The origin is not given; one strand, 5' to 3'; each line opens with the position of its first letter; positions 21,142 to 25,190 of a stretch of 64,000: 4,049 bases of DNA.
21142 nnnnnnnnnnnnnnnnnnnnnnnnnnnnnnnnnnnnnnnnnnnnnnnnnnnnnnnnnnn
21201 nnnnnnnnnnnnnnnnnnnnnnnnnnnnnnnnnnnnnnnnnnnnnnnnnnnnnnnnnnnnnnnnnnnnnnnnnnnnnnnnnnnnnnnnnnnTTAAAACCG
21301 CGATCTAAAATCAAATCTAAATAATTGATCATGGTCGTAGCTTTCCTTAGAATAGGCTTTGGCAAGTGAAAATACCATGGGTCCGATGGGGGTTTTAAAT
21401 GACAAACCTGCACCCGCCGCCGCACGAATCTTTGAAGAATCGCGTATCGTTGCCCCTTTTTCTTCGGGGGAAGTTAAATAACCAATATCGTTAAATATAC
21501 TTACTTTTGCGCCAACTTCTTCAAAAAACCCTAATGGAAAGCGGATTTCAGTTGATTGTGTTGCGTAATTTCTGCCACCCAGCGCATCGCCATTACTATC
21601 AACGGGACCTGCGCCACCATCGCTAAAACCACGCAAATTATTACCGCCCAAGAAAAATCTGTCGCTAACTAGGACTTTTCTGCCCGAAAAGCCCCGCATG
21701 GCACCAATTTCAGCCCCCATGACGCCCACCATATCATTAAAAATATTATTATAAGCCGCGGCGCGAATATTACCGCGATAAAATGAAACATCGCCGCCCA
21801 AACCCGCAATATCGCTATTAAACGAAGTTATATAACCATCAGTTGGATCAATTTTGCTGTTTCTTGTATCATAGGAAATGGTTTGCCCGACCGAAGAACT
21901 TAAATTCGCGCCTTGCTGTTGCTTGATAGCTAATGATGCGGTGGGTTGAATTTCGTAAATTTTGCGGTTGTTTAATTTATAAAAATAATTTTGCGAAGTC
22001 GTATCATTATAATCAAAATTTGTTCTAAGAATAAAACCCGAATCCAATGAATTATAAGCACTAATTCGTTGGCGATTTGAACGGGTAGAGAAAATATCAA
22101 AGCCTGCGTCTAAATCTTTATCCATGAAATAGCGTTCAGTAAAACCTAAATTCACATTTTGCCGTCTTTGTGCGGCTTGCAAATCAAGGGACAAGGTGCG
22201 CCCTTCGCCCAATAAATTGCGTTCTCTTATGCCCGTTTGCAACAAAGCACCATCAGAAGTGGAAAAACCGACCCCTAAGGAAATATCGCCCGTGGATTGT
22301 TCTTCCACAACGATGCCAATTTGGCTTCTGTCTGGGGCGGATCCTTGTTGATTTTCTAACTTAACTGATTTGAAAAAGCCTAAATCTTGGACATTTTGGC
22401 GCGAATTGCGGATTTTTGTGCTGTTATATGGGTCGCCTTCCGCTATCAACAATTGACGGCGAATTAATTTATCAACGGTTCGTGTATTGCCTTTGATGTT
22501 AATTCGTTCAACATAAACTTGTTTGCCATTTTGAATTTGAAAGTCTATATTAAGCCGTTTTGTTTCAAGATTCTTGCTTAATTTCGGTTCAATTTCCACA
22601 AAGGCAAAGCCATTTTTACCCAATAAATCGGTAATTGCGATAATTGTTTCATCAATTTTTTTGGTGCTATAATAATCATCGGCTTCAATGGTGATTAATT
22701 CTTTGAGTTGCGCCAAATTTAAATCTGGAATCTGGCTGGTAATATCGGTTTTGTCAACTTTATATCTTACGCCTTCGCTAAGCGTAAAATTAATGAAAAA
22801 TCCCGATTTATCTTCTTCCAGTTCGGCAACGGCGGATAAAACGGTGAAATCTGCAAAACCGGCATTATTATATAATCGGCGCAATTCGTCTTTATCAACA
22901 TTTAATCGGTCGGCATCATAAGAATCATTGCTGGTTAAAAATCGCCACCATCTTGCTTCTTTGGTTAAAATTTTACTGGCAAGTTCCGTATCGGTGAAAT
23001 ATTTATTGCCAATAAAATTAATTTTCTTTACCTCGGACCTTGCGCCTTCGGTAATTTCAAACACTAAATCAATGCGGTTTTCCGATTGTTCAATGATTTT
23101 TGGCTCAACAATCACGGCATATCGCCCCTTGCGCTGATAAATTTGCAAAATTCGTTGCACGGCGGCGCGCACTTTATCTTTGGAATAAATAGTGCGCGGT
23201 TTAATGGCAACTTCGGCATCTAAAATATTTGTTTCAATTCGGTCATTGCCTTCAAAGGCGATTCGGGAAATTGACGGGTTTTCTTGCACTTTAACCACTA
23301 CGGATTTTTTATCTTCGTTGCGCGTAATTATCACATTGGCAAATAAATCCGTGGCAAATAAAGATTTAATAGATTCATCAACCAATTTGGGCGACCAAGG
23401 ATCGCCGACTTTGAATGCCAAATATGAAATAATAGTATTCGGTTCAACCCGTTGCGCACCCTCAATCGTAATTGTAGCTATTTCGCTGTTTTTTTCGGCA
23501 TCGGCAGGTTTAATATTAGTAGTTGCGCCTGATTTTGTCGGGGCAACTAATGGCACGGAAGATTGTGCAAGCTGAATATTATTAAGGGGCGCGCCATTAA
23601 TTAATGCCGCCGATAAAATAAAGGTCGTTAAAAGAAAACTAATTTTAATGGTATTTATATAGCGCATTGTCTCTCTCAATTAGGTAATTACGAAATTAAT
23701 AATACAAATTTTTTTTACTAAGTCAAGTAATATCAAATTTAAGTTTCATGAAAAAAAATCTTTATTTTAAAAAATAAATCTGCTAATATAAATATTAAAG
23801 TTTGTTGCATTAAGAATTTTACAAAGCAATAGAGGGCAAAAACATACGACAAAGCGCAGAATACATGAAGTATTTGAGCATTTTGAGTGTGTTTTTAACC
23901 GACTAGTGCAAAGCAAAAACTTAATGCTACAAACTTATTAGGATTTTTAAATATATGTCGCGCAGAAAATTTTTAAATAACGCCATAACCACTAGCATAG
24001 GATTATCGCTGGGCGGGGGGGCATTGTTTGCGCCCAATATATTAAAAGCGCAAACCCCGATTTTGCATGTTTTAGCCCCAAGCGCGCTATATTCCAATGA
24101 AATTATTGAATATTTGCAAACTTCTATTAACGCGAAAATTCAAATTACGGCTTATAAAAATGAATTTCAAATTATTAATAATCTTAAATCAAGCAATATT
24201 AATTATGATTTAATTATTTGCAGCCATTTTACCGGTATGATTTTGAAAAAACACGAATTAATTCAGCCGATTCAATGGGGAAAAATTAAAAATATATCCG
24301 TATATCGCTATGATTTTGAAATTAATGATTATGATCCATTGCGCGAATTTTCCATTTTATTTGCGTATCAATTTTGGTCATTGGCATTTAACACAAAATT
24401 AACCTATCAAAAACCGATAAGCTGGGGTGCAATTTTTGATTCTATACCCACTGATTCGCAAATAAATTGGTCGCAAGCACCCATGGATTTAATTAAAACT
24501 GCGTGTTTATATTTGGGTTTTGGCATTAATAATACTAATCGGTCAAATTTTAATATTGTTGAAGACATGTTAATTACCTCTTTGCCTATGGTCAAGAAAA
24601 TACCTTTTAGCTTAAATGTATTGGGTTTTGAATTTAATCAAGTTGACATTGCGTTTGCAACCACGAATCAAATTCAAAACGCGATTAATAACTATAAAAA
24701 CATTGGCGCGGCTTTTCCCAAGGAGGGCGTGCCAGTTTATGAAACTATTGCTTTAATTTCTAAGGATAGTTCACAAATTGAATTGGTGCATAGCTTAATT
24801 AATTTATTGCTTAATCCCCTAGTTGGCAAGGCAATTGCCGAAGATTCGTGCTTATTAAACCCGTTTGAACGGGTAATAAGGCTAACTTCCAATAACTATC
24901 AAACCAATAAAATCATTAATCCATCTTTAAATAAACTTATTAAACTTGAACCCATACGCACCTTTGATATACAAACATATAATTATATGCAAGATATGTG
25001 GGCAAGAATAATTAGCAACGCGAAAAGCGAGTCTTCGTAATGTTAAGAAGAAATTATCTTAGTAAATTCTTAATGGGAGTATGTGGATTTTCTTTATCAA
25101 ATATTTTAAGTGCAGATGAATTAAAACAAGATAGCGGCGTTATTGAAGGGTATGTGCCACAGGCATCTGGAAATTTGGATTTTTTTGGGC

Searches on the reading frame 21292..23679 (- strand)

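Call 46: search_protein_families(library=pfam, proteins=[window:21292-23679:-], max_evalue=0.00001)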
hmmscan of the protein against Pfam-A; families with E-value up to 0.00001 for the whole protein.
window:21292-23679:- (795 aa): 2 families
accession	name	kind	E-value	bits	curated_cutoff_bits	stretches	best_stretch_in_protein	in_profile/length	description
PF01103.29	Omp85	-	1.2e-60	206.2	24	1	488-791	1-321/325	Omp85 superfamily domain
PF07244.20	POTRA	-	6.8e-58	193.8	21.3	5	136-212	2-79/79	Surface antigen variable number repeat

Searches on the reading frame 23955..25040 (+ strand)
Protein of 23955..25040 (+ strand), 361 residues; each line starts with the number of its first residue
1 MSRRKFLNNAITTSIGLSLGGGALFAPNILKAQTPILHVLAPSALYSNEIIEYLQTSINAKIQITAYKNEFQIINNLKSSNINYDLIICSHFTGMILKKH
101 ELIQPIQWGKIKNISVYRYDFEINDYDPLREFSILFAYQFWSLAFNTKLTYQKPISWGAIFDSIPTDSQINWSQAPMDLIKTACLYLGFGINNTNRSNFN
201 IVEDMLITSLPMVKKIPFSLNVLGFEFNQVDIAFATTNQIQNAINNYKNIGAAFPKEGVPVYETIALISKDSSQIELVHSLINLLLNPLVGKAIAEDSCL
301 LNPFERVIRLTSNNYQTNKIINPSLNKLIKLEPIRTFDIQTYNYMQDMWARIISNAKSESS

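Call 46: search_protein_families(library=pfam, proteins=[window:23955-25040:+], max_evalue=0.00001)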
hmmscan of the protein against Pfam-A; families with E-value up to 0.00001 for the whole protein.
window:23955-25040:+ (361 aa): 0 families

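Call 56: search_protein_families(library=padloc, proteins=[window:23955-25040:+], max_evalue=0.01)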
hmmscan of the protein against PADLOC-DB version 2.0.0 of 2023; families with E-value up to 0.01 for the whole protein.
window:23955-25040:+ (361 aa): 0 families

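Call 57: search_protein_families(library=pfam, proteins=[window:23955-25040:+], max_evalue=0.05)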
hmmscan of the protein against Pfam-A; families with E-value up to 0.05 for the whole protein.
window:23955-25040:+ (361 aa): 1 family
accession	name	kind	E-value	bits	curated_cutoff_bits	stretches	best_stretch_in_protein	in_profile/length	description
PF01547.30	SBP_bac_1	-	0.021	15.2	26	1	224-288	224-303/307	Bacterial extracellular solute-binding protein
